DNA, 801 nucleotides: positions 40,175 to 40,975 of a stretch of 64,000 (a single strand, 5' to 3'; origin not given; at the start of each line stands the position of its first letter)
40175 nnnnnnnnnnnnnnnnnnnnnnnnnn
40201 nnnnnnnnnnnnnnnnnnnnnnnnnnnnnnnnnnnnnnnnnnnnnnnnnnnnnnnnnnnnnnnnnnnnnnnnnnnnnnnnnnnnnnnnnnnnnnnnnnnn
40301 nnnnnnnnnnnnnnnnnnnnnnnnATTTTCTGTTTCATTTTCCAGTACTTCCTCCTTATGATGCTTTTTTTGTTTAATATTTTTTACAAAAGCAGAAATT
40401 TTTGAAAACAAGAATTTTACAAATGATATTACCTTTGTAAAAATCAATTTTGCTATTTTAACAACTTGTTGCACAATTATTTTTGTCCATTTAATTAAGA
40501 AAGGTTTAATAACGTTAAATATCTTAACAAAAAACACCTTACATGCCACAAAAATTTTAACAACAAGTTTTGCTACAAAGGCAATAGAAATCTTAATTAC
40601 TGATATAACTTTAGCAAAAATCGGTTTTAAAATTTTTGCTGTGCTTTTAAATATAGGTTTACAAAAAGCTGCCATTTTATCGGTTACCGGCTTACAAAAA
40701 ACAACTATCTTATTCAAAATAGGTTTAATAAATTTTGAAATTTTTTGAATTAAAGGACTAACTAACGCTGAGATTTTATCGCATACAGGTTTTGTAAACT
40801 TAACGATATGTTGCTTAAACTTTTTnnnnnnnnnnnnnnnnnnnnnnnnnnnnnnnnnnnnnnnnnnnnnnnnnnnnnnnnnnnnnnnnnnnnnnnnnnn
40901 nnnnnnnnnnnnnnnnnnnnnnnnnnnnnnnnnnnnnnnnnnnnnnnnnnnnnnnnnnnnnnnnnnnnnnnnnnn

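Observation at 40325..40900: Cell-envelope protease ends in a 167-aa, 11-residue-periodic Lys/Ile/Phe/Val tail after its TM helix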

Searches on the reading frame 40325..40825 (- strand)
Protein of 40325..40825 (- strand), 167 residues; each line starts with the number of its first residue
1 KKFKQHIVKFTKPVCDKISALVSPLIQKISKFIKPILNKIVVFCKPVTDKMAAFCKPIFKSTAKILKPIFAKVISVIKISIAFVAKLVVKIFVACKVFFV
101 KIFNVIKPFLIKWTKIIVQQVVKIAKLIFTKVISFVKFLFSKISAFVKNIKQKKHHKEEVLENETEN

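Call 7: find_homologous_proteins(query=window:40325-40825:-, max_evalue=0.01)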
Query seq(167 aa): 257 candidates shared short words with the query, none scored E <= 0.01.

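Call 27: predict_structure(alignment_id=A1)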
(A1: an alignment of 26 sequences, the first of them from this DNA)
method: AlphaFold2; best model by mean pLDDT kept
length: 167 residues; sequences in the alignment: 26
mean_pLDDT: 68.0   pTM: 0.28
mean pLDDT of the five models: 68.0, 61.1, 60.7, 59.9, 53.3
residues with pLDDT >= 90: 0; 70-90: 72; 50-70: 81; < 50: 14
segments of 3 or more residues with pLDDT < 50: 157-159, 164-167
pLDDT, mean of each block of 10 residues (from residue 1): 76 83 84 84 81 72 66 60 58 60 64 63 61 67 70 54 47
secondary structure, 60 per line:
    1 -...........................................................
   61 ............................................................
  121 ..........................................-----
elements in order: H2-162

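Call 29: search_protein_representatives(alignment_id=A1)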
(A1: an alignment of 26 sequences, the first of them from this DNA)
Query: 26 sequences, 171 profile positions. Proteins with E-value up to 0.001 (for the whole library): 5035; up to 1e-10: 592; up to 1e-30: 3. The best 150 are listed.
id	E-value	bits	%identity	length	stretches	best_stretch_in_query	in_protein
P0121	8.3e-43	162.7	-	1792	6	6-73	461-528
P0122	7.7e-36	140.0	-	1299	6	6-119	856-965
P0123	4.0e-31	124.7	-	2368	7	5-146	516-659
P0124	1.2e-30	123.1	-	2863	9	6-145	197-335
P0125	1.1e-29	119.9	-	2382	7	4-148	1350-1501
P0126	1.3e-29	119.7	-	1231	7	25-150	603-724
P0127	2.7e-29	118.7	-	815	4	5-143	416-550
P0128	3.4e-29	118.4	-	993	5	13-144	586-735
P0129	3.6e-28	115.0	-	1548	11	61-134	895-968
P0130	1.3e-27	113.2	-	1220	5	6-133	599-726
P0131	1.3e-27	113.2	-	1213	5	20-146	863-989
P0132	4.9e-27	111.3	-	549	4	8-81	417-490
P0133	9.6e-27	110.4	-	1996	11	7-145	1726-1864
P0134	1.5e-26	109.8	-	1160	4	10-143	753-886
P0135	2.2e-26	109.2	-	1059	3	7-154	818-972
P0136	3.5e-26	108.6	-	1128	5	7-151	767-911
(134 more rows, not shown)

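Call 31: search_protein_families(library=pfam, proteins=[window:40325-40825:-, P0121, P0122, P0127, P0126, P0128, P0130], max_evalue=1)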
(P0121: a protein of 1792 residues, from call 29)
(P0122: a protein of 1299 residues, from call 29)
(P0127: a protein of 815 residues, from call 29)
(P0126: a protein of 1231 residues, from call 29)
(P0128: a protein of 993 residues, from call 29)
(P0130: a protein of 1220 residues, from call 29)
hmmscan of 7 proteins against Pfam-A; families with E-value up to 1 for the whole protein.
seq(167 aa): 1 family
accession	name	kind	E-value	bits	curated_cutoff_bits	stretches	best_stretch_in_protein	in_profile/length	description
PF05282.17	AAR2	-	0.23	11.9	23.6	1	89-162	72-141/160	AAR2 C-terminal repeat region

P0121 (1792 aa): 19 families
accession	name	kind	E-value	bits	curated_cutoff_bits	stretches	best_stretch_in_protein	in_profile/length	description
PF04513.17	Baculo_PEP_C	-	4.4e-19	69.4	38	3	79-153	33-107/140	Baculovirus polyhedron envelope protein, PEP, C terminus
PF15984.10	Collagen_mid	-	7.6e-10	39.3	31.1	2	50-234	13-196/198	Bacterial collagen, middle region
PF23854.1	DUF7217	-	4.9e-06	26.9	29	2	241-308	113-180/238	Domain of unknown function (DUF7217)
PF07464.16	ApoLp-III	-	1.7e-05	25.5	36.3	1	92-198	37-143/146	Apolipophorin-III precursor (apoLp-III)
PF07889.17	DUF1664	-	0.00012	22.5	34.6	2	202-278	43-121/124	Protein of unknown function (DUF1664)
PF05478.16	Prominin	-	0.00025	19.7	34.3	1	99-300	188-396/799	Prominin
PF01442.23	Apolipoprotein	-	0.00035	20.8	90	1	98-276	11-187/190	Apolipoprotein A1/A4/E domain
PF04108.17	ATG17_like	-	0.00089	19.3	43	1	109-297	147-307/355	Autophagy protein ATG17-like domain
PF03429.18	MSP1b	-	0.0052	15.3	25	1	399-474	393-464/769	Major surface protein 1B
PF10392.15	COG5_N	-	0.0092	16.6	31.2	0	103-192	7-100/132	Conserved oligomeric Golgi complex subunit 5, N-terminal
PF14747.11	DUF4473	-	0.013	16.4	25.9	0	1519-1543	6-30/78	Domain of unknown function (DUF4473)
PF20117.4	DUF6507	-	0.036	15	25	0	151-233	11-87/120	Family of unknown function (DUF6507)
PF24564.1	DUF7605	-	0.041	14.2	27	0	92-175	61-143/183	Domain of unknown function (DUF7605)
PF06103.16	DUF948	-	0.11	13.1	37.2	0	205-275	6-78/89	Bacterial protein of unknown function (DUF948)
PF22638.1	FlgK_D1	-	0.4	10.7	28.6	1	196-279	6-87/233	Flagellar hook-associated protein FlgK helical domain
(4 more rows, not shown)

P0122 (1299 aa): 3 families
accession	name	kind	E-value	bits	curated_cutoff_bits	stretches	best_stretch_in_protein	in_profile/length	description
PF04513.17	Baculo_PEP_C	-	6.8e-14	52.6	38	2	847-943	33-128/140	Baculovirus polyhedron envelope protein, PEP, C terminus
PF23854.1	DUF7217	-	9.5e-06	25.9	29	1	987-1068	122-202/238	Domain of unknown function (DUF7217)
PF13324.12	GCIP_N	-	0.44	11.1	27.5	0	960-1050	35-123/144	Grap2 and cyclin-D-interacting, N-terminal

P0127 (815 aa): 27 families (the best 25 are shown)
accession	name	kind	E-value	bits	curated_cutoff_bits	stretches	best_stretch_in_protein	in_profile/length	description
PF23854.1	DUF7217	-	1.3e-09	38.5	29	5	374-455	124-204/238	Domain of unknown function (DUF7217)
PF04513.17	Baculo_PEP_C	-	3.8e-09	37.2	38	2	532-630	18-118/140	Baculovirus polyhedron envelope protein, PEP, C terminus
PF10145.14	PhageMin_Tail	-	9.4e-06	26.1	33.2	1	47-175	76-201/201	Phage-related minor tail protein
PF07464.16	ApoLp-III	-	3.3e-05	24.5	36.3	2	404-456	24-76/146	Apolipophorin-III precursor (apoLp-III)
PF12699.13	phiKZ_IP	-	0.00023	21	27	3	484-517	94-127/387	phiKZ-like phage internal head proteins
PF05478.16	Prominin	-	0.001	17.7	34.3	0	385-470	312-396/799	Prominin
PF09361.15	Phasin_2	-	0.0017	18.9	24.9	0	455-487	7-39/100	Phasin protein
PF13324.12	GCIP_N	-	0.002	18.6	27.5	0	493-605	29-135/144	Grap2 and cyclin-D-interacting, N-terminal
PF09769.14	ApoO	-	0.0025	18.2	31.4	0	496-566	13-83/131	Apolipoprotein O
PF12205.13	GIT1_C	-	0.0033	18.1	25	0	405-456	2-55/110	G protein-coupled receptor kinase-interacting protein 1 C term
PF16804.11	DUF5071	-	0.0036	18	27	1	407-459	12-64/119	Domain of unknown function (DUF5071)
PF15225.11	IL32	-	0.0047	17.7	27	1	488-553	22-87/100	Interleukin 32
PF04740.18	LXG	-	0.0057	17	26.5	0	633-671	24-62/202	LXG domain of WXG superfamily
PF24548.1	EF_EFCAB10_C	-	0.0091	16.1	32.5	1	122-152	20-49/60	EFCAB10, C-terminal EF-hand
PF03036.21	Perilipin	-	0.032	13.7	33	0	530-609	99-176/403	Perilipin family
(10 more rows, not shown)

P0126 (1231 aa): 3 families
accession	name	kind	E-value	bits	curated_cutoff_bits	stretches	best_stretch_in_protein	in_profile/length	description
PF15500.11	Ntox1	-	2.8e-13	50.4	25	1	1032-1106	8-81/96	Putative RNase-like toxin, toxin_1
PF14449.11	PT-TG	-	2.6e-07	30.9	23.5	1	870-918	2-50/68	Pre-toxin TG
PF09361.15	Phasin_2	-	3.1e-06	27.8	24.9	2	456-501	6-51/100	Phasin protein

P0128 (993 aa): 15 families
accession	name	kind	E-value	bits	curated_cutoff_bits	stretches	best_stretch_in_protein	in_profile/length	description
PF10145.14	PhageMin_Tail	-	4.9e-27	95.5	33.2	1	110-288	27-201/201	Phage-related minor tail protein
PF04513.17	Baculo_PEP_C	-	1.9e-13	51.1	38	2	739-852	19-126/140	Baculovirus polyhedron envelope protein, PEP, C terminus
PF23854.1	DUF7217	-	1.4e-05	25.4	29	1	650-742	117-208/238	Domain of unknown function (DUF7217)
PF01442.23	Apolipoprotein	-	0.00062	20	90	0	292-368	84-160/190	Apolipoprotein A1/A4/E domain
PF07464.16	ApoLp-III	-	0.0057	17.2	36.3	0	717-835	12-123/146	Apolipophorin-III precursor (apoLp-III)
PF05478.16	Prominin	-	0.019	13.5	34.3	0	628-701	325-399/799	Prominin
PF12699.13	phiKZ_IP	-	0.039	13.6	27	2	655-691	92-128/387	phiKZ-like phage internal head proteins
PF24615.2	Spectrin_Anc-1_2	-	0.042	14.5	28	1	790-831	2-41/105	Nuclear anchorage protein 1, spectrin repeat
PF03623.18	Focal_AT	-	0.066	13.6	23.3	0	689-784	14-109/133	Focal adhesion targeting region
PF22743.2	PspAA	-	0.094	13.4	27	1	319-373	28-86/92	PspA-Associated protein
PF05597.16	Phasin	-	0.14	12.7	28.8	0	289-341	50-102/126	Poly(hydroxyalcanoate) granule associated protein (phasin)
PF05755.17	REF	-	0.2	11.9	25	0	701-801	38-136/206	Rubber elongation factor protein (REF)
PF13324.12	GCIP_N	-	0.25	11.9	27.5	0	684-778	36-131/144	Grap2 and cyclin-D-interacting, N-terminal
PF00226.36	DnaJ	-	0.37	11.4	27.8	1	255-280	35-60/63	DnaJ domain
PF20572.3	DUF6781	-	0.43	10.8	27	1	663-817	47-202/213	Family of unknown function (DUF6781)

P0130 (1220 aa): 26 families (the best 25 are shown)
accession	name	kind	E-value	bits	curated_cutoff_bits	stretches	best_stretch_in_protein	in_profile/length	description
PF04513.17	Baculo_PEP_C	-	2.5e-11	44.2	38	5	800-912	30-138/140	Baculovirus polyhedron envelope protein, PEP, C terminus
PF07464.16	ApoLp-III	-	1.1e-07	32.5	36.3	1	893-988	16-120/146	Apolipophorin-III precursor (apoLp-III)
PF23854.1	DUF7217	-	8.9e-07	29.3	29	2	835-920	117-201/238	Domain of unknown function (DUF7217)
PF07902.16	Gp58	-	3.1e-06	26.2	34.5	2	885-1039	121-275/594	gp58-like protein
PF20572.3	DUF6781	-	1e-05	25.9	27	0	984-1082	47-146/213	Family of unknown function (DUF6781)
PF24564.1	DUF7605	-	1.1e-05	25.9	27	1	959-1050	50-140/183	Domain of unknown function (DUF7605)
PF05478.16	Prominin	-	6.9e-05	21.6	34.3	2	880-959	322-402/799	Prominin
PF03623.18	Focal_AT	-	0.00019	21.8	23.3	0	794-856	11-73/133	Focal adhesion targeting region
PF01442.23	Apolipoprotein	-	0.00029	21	90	0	931-1041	17-127/190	Apolipoprotein A1/A4/E domain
PF09769.14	ApoO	-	0.00061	20.1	31.4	0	845-893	15-63/131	Apolipoprotein O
PF01031.25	Dynamin_M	-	0.0016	18.1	28.5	0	709-870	113-273/287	Dynamin central region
PF12699.13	phiKZ_IP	-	0.0023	17.6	27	1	848-890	89-131/387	phiKZ-like phage internal head proteins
PF15056.11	NRN1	-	0.0031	18.1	27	0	893-933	30-69/89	Neuritin protein family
PF06705.16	SF-assemblin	-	0.0047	16.8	30.6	1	898-1041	44-185/247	SF-assemblin/beta giardin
PF14908.11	HU-CCDC81_euk_1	-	0.018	15.6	26.1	0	877-901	22-46/89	CCDC81 eukaryotic HU domain 1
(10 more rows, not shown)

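Call 32: search_solved_structures(query=A1, max_evalue=1)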
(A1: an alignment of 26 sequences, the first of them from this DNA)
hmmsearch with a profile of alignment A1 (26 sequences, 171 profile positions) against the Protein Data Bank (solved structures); distinct sequences matched with E-value up to 1: 16.
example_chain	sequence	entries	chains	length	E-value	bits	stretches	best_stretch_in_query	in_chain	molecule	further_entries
6v8i_CF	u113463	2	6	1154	3.9e-07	33.5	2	8-142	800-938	Tape Measure Protein, gp57 | Tape measure protein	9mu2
9j1k_J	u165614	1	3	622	0.00093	22.5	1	7-143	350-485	FtbJ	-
4uos_A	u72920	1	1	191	0.0014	21.9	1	19-148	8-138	DESIGNED HELICAL BUNDLE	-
9m8o_M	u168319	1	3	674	0.0025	21.1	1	3-133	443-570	Gp14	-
8cws_A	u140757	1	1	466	0.0026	21.1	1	54-136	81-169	F4132-2 Chain A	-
8cwy_A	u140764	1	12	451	0.003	20.9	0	62-136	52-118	T32-15-1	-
9d93_Na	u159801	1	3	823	0.074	16.3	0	46-140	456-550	Tapemeasure protein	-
5cwb_A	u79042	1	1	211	0.082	16.2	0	65-152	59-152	Designed helical repeat protein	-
8ugc_A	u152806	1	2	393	0.091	16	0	47-143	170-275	FD15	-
5cwo_A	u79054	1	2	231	0.11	15.8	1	59-157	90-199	Designed helical repeat protein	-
8v3w_B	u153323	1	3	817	0.16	15.3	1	40-151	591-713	Tape measure protein (CD1366)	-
6u1s_A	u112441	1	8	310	0.28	14.5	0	65-145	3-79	de novo designed 16-helix transmembrane nanopore, TMHC8_R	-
6vfi_A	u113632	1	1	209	0.4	13.9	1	72-135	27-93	O43_dn18A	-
9r2o_A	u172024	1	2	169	0.59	13.4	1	118-170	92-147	N5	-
5cwc_A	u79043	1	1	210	0.77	13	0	65-162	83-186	Designed helical repeat protein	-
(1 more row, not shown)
